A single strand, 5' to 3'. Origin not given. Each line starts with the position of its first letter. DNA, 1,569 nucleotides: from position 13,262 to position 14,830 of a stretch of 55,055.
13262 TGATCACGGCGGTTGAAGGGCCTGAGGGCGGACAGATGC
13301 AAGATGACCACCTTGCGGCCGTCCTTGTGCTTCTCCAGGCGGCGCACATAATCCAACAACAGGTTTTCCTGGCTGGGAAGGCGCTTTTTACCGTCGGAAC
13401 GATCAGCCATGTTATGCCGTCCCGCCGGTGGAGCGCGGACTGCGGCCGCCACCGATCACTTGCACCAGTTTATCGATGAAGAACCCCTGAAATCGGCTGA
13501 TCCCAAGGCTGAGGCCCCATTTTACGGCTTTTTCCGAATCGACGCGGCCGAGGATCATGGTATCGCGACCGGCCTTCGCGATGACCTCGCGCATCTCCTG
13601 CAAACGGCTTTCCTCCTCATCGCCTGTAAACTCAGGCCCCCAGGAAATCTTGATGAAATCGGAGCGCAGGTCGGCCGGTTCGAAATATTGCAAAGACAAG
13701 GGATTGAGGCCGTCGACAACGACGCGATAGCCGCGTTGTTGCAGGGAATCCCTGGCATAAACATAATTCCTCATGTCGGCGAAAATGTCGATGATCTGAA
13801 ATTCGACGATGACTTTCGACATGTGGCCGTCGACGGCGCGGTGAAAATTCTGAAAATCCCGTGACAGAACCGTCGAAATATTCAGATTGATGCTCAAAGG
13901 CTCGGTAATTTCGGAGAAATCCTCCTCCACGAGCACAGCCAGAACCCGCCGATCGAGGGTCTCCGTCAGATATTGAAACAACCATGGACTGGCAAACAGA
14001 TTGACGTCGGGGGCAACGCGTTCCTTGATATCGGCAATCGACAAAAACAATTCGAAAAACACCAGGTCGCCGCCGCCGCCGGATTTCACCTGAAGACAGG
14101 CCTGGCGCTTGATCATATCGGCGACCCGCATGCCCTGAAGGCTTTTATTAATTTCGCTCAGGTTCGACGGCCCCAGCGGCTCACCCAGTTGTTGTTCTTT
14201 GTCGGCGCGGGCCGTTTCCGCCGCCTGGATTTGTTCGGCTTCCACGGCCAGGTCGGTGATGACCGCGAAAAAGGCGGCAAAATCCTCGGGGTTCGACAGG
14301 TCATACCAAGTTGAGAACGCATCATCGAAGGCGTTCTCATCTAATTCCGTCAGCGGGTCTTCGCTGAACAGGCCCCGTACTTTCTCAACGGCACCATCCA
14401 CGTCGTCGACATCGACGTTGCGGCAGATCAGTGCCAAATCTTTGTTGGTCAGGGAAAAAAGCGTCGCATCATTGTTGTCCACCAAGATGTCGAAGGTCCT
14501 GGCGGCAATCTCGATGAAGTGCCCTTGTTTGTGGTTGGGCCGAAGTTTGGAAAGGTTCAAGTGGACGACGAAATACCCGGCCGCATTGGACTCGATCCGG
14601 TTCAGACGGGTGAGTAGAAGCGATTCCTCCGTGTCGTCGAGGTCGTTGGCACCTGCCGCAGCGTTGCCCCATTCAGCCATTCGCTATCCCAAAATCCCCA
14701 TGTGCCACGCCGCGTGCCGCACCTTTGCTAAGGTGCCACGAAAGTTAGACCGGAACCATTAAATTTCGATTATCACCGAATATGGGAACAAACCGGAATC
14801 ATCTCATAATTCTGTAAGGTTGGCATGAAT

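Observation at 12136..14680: Tandem, translationally coupled paralogues that look like sensor-less, doubly degenerate GGDEF-EAL proteins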

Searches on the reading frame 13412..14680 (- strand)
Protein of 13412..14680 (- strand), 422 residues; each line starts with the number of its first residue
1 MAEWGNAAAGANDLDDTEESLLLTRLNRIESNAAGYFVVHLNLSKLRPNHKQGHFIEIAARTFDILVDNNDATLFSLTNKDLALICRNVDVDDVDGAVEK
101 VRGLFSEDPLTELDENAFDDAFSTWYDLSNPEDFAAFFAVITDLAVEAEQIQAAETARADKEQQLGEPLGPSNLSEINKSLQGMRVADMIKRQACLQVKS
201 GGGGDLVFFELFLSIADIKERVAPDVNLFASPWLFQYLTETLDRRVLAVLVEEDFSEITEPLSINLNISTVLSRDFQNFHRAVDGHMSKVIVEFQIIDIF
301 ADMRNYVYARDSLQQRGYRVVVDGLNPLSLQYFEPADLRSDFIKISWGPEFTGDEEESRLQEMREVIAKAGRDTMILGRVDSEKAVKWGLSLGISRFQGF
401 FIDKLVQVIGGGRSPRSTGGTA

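Call 3: search_protein_families(library=pfam, proteins=[window:13412-14680:-], max_evalue=10)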
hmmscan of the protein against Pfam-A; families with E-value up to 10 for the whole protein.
window:13412-14680:- (422 aa): 1 family
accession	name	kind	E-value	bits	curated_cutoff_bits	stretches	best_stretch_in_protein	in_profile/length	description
PF00563.25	EAL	-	4.6e-07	29.9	31.3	1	204-402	26-233/236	EAL domain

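Call 4: search_protein_families(library=ncbifam, proteins=[window:13412-14680:-], max_evalue=10)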
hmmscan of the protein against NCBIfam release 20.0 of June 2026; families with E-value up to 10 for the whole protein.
window:13412-14680:- (422 aa): 1 family
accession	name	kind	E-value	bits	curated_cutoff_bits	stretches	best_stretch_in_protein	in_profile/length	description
NF008281.1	PRK11059.1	equivalog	0.041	12.1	663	1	209-322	427-544/633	RNase E specificity factor CsrD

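Call 6: find_homologous_proteins(query=window:13412-14680:-)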
Query window:13412-14680:- (422 aa): 494 proteins with E <= 0.001 among 8000 candidates; the best 120 are listed.
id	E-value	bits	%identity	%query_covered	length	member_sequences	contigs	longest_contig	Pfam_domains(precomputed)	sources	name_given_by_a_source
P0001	1.0e-276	936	100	100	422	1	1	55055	PF00563.26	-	-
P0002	1.0e-244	830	88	99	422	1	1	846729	PF00563.26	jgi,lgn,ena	-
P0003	5.4e-242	821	87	99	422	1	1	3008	PF00563.26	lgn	-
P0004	1.3e-239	813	85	100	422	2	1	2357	PF00563.26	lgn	-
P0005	1.3e-237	807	86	98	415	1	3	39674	PF00563.26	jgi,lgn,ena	-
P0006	1.8e-234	796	84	99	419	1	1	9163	PF00563.26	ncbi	ncbi:MAG: hypothetical protein VW405_04620 [Rhodospirillaceae bacterium]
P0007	1.0e-225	768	82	98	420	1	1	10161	PF00563.26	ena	-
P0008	1.4e-224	764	82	98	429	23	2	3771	PF00563.26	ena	-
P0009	5.2e-223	759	81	98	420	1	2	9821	PF00563.26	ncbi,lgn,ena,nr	ncbi:MAG: hypothetical protein OXR84_01965 [Magnetovibrio sp.]|nr:hypothetical protein [Magnetovibri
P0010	1.3e-222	757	79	98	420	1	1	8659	PF00563.26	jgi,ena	-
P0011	2.5e-221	753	81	98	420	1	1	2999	PF00563.26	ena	-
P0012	2.6e-211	720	74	100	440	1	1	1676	PF00563.26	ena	-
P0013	2.9e-210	717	76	98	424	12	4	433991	PF00563.26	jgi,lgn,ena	-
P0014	7.2e-210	715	77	99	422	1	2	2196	-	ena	-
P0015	1.9e-209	714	75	98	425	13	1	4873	PF00563.26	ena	-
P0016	4.5e-209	713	76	98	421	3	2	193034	PF00563.26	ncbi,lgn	-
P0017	2.3e-205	701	76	98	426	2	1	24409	PF00563.26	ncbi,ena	-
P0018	2.9e-204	697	74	98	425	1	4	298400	PF00563.26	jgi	jgi:EAL domain-containing protein (putative c-di-GMP-specific phosphodiesterase class I)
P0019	2.1e-203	694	73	99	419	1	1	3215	PF00563.26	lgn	-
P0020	3.1e-201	687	73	98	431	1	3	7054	PF00563.26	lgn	-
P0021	7.3e-201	686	73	99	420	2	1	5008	PF00563.26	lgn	-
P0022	7.3e-199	679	75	98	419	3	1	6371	PF00563.26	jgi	jgi:EAL domain-containing protein (putative c-di-GMP-specific phosphodiesterase class I)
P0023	9.8e-193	659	73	94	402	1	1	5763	PF00563.26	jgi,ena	-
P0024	2.4e-192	658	73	96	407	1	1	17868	PF00563.26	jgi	jgi:EAL domain-containing protein (putative c-di-GMP-specific phosphodiesterase class I)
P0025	5.9e-180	617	67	95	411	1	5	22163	PF00563.26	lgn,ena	-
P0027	8.6e-172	590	59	98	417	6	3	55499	PF00563.26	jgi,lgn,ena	-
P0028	8.8e-172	590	61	98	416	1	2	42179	PF00563.26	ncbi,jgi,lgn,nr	ncbi:MAG: EAL domain-containing protein [Rhodospirillales bacterium]|nr:EAL domain-containing protei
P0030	5.9e-171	587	62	98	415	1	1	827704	PF00563.26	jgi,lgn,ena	-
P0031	3.1e-169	582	60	97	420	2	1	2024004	PF00563.26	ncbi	-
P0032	1.2e-168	580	61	98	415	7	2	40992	PF00563.26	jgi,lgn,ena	-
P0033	2.3e-168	579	59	98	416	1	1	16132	PF00563.26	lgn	-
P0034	3.1e-168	578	60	98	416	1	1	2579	PF00563.26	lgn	-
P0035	1.5e-167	576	61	98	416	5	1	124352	PF00563.26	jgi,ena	-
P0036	1.5e-166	573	59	98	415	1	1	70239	PF00563.26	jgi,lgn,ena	-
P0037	2.6e-165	569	59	98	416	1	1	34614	PF00563.26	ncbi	-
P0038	2.8e-165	569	58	98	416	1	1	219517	PF00563.26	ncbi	-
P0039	2.2e-164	566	60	98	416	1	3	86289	PF00563.26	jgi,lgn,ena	-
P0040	5.5e-163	561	62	99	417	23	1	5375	PF00563.26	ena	-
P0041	6.7e-163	561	58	98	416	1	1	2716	PF00563.26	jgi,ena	-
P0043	4.4e-161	555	57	98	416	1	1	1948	PF00563.26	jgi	-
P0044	2.2e-160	552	59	97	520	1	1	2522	PF00563.26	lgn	-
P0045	2.9e-160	552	59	97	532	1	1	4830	PF00563.26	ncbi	-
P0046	3.8e-160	552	58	97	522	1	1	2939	PF00563.26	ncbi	-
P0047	8.0e-160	551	59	96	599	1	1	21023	PF00563.26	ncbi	-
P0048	1.1e-159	550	60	97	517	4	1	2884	PF00563.26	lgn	-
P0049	4.6e-159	548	59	96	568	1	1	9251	PF00563.26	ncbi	ncbi:MAG: hypothetical protein V3U48_00655 [Rhodospirillales bacterium]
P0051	1.3e-158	547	57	98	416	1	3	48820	PF00563.26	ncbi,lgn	-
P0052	3.1e-158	545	59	96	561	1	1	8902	PF00563.26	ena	-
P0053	4.1e-158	545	57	98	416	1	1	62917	PF00563.26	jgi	jgi:EAL domain-containing protein (putative c-di-GMP-specific phosphodiesterase class I)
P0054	4.5e-158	545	58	98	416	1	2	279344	PF00563.26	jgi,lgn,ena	-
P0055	6.9e-158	544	57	96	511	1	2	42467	PF00563.26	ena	-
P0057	3.2e-157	542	56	98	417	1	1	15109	PF00563.26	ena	-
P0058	4.0e-157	542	72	78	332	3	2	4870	PF00563.26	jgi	-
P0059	1.7e-156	540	58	97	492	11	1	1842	PF00563.26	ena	-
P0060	3.0e-156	539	57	99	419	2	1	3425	PF00563.26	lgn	-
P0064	2.7e-155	536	58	97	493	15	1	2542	PF00563.26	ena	-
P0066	1.2e-154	534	58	94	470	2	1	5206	PF00563.26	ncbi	-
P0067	5.0e-154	532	58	98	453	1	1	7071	PF00563.26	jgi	-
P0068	1.1e-153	530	56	97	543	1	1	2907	PF00563.26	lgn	-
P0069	2.1e-153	529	55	97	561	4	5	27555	PF00563.26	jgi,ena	-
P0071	4.5e-153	528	57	97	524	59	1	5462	PF00563.26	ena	-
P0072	4.8e-153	528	56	97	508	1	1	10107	PF00563.26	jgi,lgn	jgi:hypothetical protein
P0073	2.5e-152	526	54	97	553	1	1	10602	PF00563.26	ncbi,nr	ncbi:MAG: EAL domain-containing protein [Rhodospirillales bacterium]|nr:EAL domain-containing protei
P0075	6.9e-152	525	55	97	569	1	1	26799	PF00563.26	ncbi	-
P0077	4.5e-151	522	54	97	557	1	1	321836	PF00563.26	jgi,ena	-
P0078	1.5e-150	520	57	94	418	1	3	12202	PF00563.26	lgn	-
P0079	1.6e-150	520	56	96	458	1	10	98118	PF00563.26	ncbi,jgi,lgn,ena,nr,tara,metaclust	ncbi:MAG: hypothetical protein CMM60_11345 [Rhodospirillaceae bacterium]|jgi:EAL domain-containing p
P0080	1.0e-149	517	54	99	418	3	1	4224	PF00563.26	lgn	-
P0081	2.3e-149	516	56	97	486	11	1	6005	PF00563.26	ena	-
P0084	4.9e-149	515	54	99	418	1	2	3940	PF00563.26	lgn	-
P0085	8.1e-149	514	55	96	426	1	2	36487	PF00563.26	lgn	-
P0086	1.4e-148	514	56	96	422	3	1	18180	PF00563.26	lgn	-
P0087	1.9e-148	513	55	96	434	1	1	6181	PF00563.26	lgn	-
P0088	2.4e-148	513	57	96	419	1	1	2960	PF00563.26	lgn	-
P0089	3.2e-148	512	100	55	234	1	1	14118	PF00563.26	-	-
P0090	3.8e-148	512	55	95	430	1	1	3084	PF00563.26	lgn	-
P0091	6.5e-148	511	53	97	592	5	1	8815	PF00563.26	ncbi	ncbi:MAG TPA: EAL domain-containing protein [Rhodospirillales bacterium]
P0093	1.1e-147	511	54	96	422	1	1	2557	PF00563.26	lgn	-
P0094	3.3e-147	509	56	95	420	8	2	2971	PF00563.26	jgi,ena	-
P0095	4.1e-147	509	57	93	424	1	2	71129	PF00563.26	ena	-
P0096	4.7e-147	509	53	96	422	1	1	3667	PF00563.26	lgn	-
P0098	1.5e-146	507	56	93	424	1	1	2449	PF00563.26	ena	-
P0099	4.7e-146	505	54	95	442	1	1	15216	PF00563.26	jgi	-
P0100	5.6e-146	505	53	97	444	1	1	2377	PF00563.26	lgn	-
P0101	7.0e-146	505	56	96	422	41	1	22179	PF00563.26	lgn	-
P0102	1.0e-145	504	57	93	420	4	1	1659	PF00563.26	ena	-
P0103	1.1e-145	504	56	93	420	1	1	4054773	PF00563.26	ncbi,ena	-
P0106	2.3e-145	503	54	96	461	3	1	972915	PF00563.26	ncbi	ncbi:MAG: EAL domain-containing protein [Rhodospirillales bacterium]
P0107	1.7e-144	500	52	100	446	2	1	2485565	PF00563.26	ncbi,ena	-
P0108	2.4e-144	500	55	96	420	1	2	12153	PF00563.26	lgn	-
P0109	3.5e-144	499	53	96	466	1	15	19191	PF00563.26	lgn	-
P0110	5.6e-144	498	56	94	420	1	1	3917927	PF00563.26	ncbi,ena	-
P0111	9.5e-144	498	55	93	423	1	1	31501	PF00563.26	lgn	-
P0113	1.2e-143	497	54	94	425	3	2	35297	PF00563.26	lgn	-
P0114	3.1e-143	496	56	93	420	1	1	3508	PF00563.26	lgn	-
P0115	4.5e-143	495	54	95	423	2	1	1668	PF00563.26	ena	-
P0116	5.6e-143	495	52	97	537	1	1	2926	PF00563.26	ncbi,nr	ncbi:MAG: EAL domain-containing protein [Rhodospirillales bacterium]|nr:EAL domain-containing protei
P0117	5.7e-143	495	55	94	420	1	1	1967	PF00563.26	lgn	-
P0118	8.2e-143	495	52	95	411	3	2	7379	PF00563.26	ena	-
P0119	9.2e-143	494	53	95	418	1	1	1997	PF00563.26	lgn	-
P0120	9.4e-143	494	56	94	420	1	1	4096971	PF00563.26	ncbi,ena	-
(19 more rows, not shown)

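Call 7: search_solved_structures(query=window:13412-14680:-, max_evalue=10, show_alignments=2)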
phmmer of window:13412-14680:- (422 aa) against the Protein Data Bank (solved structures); distinct sequences matched with E-value up to 10: 1.
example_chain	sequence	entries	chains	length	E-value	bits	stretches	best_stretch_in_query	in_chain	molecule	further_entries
3mtv_A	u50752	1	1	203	1.8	11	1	308-377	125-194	Papain-like cysteine protease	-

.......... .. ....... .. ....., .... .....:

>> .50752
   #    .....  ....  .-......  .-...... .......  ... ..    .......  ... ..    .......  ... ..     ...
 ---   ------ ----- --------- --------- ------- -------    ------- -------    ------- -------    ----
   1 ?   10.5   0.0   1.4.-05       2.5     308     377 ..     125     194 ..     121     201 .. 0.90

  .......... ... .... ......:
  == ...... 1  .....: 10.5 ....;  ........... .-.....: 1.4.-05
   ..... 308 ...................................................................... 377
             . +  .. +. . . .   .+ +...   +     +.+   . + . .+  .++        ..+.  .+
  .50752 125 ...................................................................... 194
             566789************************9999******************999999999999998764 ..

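Call 10: find_related_loci(query=A1, collection=genome_contigs, flank=6000)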
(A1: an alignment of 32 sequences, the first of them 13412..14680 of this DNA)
Query A1 (422 aa) in genome_contigs; peptide patterns used: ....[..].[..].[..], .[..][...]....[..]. (x = any residue, [..] = any of these).
217 stretches matched a pattern; 156 encode a relative of the query (tblastn E <= 1e-3); the best 80 are kept; 80 distinct loci.
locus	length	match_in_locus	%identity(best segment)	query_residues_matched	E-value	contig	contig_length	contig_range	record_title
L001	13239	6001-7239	82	1-413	0e+0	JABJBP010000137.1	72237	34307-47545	MAG: Rhodospirillaceae bacterium isolate SI073_bin34 k141_2450496, whole genome shotgun sequence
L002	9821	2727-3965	81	1-413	0e+0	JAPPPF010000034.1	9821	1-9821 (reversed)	MAG: Magnetovibrio sp. isolate SB9158_S7_bin_9 NODE_801_length_9821_cov_11.1942, whole genome shotgun sequence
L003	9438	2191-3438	76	1-415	0e+0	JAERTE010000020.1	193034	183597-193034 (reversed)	MAG: Rhodospirillaceae bacterium isolate BH24 c_000000001852, whole genome shotgun sequence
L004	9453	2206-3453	74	1-415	0e+0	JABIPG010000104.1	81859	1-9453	MAG: Rhodospirillaceae bacterium isolate SI072_bin112 k141_3374735, whole genome shotgun sequence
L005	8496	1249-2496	75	1-415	0e+0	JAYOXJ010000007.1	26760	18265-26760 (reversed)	MAG: Rhodospirillaceae bacterium isolate 139563_S164_metabat_bins_2.tsv.116_sub NODE_1676_length_26760_cov_5.034900, who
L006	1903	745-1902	74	1-384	0e+0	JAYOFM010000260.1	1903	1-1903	MAG: Rhodospirillales bacterium isolate 139551_S153_metabat_bins_2.tsv.078 NODE_57339_length_1903_cov_21.487013, whole g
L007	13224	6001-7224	60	1-408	8e-174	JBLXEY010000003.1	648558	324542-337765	MAG: Rhodospirillales bacterium isolate ET02-02 T02maxbin_out.002RE.5K@3, whole genome shotgun sequence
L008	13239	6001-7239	61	1-413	2e-173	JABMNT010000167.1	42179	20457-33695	MAG: Rhodospirillales bacterium isolate bin.668 k141_4373222, whole genome shotgun sequence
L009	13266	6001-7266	61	1-419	7e-169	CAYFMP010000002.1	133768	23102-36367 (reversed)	MAG TPA_asm: uncultured Thalassospiraceae bacterium isolate ERP019367_co2_114 genome assembly, contig: NODE_146_length_1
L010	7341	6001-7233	59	1-410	3e-166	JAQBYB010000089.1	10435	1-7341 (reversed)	MAG: Proteobacteria bacterium isolate casp150-mb.300 NODE_16249_length_10435_cov_0.120259, whole genome shotgun sequence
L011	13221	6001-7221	59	1-407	1e-165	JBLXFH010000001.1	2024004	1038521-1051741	MAG: Rhodospirillales bacterium isolate ET02-11 T02maxbin_out.044_metabat.1RE.5K@1, whole genome shotgun sequence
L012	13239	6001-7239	58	1-413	3e-165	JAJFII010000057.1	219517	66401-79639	MAG: Rhodospirillales bacterium isolate OFTM193 OFTM193_56, whole genome shotgun sequence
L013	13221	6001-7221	58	1-406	9e-165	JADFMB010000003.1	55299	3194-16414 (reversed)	MAG: Proteobacteria bacterium isolate B56T1B8 B56T1B8_NODE752, whole genome shotgun sequence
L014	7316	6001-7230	59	1-409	2e-164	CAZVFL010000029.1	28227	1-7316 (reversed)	MAG TPA_asm: uncultured Thalassospiraceae bacterium isolate binchicken_co202_61 genome assembly, contig: NODE_277_length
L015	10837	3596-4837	59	1-413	1e-163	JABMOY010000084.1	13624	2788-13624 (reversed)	MAG: Rhodospirillales bacterium isolate bin.246 k141_2902714, whole genome shotgun sequence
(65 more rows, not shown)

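Call 18: search_solved_structures(query=A1, max_evalue=10, show_alignments=3)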
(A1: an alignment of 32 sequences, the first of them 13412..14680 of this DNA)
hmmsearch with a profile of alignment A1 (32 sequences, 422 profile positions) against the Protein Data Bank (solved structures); distinct sequences matched with E-value up to 10: 1.
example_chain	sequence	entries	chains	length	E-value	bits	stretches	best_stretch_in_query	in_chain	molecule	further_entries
6pwj_A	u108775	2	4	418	0.048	15.8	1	249-404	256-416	GGDEF and EAL domain-containing protein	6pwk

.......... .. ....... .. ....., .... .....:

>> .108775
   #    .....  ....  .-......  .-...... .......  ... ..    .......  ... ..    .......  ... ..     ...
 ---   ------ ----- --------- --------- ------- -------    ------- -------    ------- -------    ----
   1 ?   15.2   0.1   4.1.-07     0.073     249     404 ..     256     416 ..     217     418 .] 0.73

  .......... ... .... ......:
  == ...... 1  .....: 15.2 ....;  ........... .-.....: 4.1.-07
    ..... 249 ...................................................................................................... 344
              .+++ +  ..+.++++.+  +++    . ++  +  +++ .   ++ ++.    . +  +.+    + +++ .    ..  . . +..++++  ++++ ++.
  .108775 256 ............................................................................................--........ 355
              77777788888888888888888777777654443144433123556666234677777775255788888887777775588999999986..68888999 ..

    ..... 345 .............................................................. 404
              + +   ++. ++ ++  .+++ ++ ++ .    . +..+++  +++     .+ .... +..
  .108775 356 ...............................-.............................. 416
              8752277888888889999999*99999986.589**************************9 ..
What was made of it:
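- Closest known: LapD. Same: It is the only PDB sequence found by the family profile (E 0.048, call 18).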

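Call 19: predict_structure(alignment_id=A1)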
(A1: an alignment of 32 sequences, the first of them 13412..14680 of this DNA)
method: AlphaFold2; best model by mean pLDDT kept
length: 422 residues; sequences in the alignment: 32
mean_pLDDT: 84.7   pTM: 0.60
mean pLDDT of the five models: 84.7, 84.6, 84.2, 82.3, 81.8
residues with pLDDT >= 90: 198; 70-90: 175; 50-70: 22; < 50: 27
segments of 3 or more residues with pLDDT < 50: 1-15, 411-422
pLDDT, mean of each block of 10 residues (from residue 1): 30 61 91 93 91 87 92 94 95 93 90 72 93 94 90 80 77 86 87 88 82 88 85 85 93 90 95 96 94 91 92 97 80 83 87 75 86 91 89 91 77 37 29
secondary structure, 60 per line:
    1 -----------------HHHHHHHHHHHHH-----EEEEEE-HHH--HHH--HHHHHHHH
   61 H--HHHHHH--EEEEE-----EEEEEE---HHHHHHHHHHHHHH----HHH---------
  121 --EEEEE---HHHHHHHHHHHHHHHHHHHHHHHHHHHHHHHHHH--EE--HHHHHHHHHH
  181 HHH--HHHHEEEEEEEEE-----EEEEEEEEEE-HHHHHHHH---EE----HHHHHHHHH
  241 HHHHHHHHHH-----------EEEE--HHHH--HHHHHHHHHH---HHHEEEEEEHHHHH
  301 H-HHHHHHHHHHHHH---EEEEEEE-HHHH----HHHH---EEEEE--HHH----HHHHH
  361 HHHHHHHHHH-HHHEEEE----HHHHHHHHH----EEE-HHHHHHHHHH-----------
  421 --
elements in order: H18-30 E36-41 H53-61 H64-69 E72-76 E82-87 H91-104 E123-127 H131-164 H171-183 H186-189 E190-198 E204-213 H215-222 H232-250 E262-265 H268-271 H274-283 E290-295 H296-301 H303-315 E319-325 H327-330 H335-338 E342-346 H356-370 E375-378 H383-391 E396-398 H400-409
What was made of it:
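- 13412..14680 (-): Gene A (422 aa): N-terminal GGDEF-like domain, long linker helix, and an EAL-like domain with half a metal site. This is the faster-evolving, derived paralogue. AlphaFold pLDDT 84.7 (call 19).
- The AlphaFold model has pLDDT 84.7 (call 19).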

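Call 21: fold_search(model_id=the predicted structure, library=pdb)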
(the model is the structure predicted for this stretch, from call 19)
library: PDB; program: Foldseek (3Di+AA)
matches with E <= 10: 1158; with E <= 0.001: 98
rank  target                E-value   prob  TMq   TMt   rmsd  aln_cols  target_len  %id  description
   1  4rnf                  1.7e-14  1.00  0.40  0.40  16.7       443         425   14  PaMorA tandem diguanylate cyclase - mutant phosphodiesterase, apo form (released 2014-11-19)
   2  5xgb                  1.0e-13  1.00  0.38  0.30  17.8       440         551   15  Crystal structure of the PAS-GGDEF-EAL domain of PA0861 from Pseudomonas aeruginosa (released 2017-12-20)
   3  5xge                  1.8e-13  1.00  0.39  0.31  17.8       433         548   15  Crystal structure of the PAS-GGDEF-EAL domain of PA0861 from Pseudomonas aeruginosa in complex with cyclic di-GMP (released 2017-12-20)
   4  5xgd                  8.8e-13  1.00  0.38  0.31  17.6       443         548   14  Crystal structure of the PAS-GGDEF-EAL domain of PA0861 from Pseudomonas aeruginosa in complex with GTP (released 2017-12-20)
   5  5m3c_B                1.2e-12  1.00  0.40  0.40  11.5       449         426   16  Structure of the hybrid domain (GGDEF-EAL) of PA0575 from Pseudomonas aeruginosa PAO1 at 2.8 Ang. with GTP and Ca2+ bo (released 2017-12-20)
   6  6pwk_B                1.8e-12  1.00  0.41  0.42  15.2       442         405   14  Vibrio cholerae LapD S helix-GGDEF-EAL (bound to c-di-GMP) (released 2019-10-09)
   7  5m3c_A                2.3e-12  1.00  0.40  0.40  14.1       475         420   14  Structure of the hybrid domain (GGDEF-EAL) of PA0575 from Pseudomonas aeruginosa PAO1 at 2.8 Ang. with GTP and Ca2+ bo (released 2017-12-20)
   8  6pwj_A                2.4e-12  1.00  0.43  0.44  17.8       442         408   13  Vibrio cholerae LapD S helix-GGDEF-EAL (apo) (released 2019-10-09)
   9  6pwk_A                4.1e-12  1.00  0.42  0.44  14.8       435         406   14  Vibrio cholerae LapD S helix-GGDEF-EAL (bound to c-di-GMP) (released 2019-10-09)
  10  9cmf_A                6.4e-12  1.00  0.37  0.22  14.9       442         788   14  Substrate bound DosP (released 2024-11-20)
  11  6pwj_B                9.0e-12  1.00  0.42  0.44  18.0       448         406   13  Vibrio cholerae LapD S helix-GGDEF-EAL (apo) (released 2019-10-09)
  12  9bgv_A                2.9e-11  1.00  0.38  0.22  15.6       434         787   13  DosP R97A straight form (released 2024-11-20)
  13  9bkv_A                3.3e-11  1.00  0.37  0.22  15.6       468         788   12  DosP R97A bent form (released 2024-11-20)
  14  9ce0_B                3.7e-11  1.00  0.37  0.22  15.1       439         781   13  DosP Apo Bent form (released 2024-11-20)
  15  3pjw                  7.7e-11  1.00  0.41  0.41  17.0       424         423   13  Structure of Pseudomonas fluorescence LapD GGDEF-EAL dual domain, I23 (released 2011-02-09)
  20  4fok                  1.2e-09  1.00  0.40  0.60   6.4       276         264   15  1.8 A Crystal structure of the FimX EAL domain in complex with c-diGMP (released 2013-03-27)
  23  4foj                  2.7e-09  1.00  0.41  0.64   4.8       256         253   14  1.55 A Crystal Structure of Xanthomonas citri FimX EAL domain in complex with c-diGMP (released 2013-03-27)
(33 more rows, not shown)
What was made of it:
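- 13412..14680 (-): Foldseek top hits are GGDEF-EAL proteins, E 1.7e-14 (call 21).
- On EAL domain (Pfam PF00563): Foldseek E 1e-9 to 1e-7 with TM ~0.6 relative to isolated EAL domains (FimX, MorA, YahA, YkuI), and 1e-14 to GGDEF-EAL proteins (call 21).
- Closest known: LapD. Same: LapD is among the best structural matches (6pwk/6pwj/3pjw, E 1e-12 to 1e-10, call 21).
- Closest known: FimX. Same: Foldseek gives E 1e-9 and TM 0.6 relative to the FimX EAL domain (4fok, 4foj; call 21).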
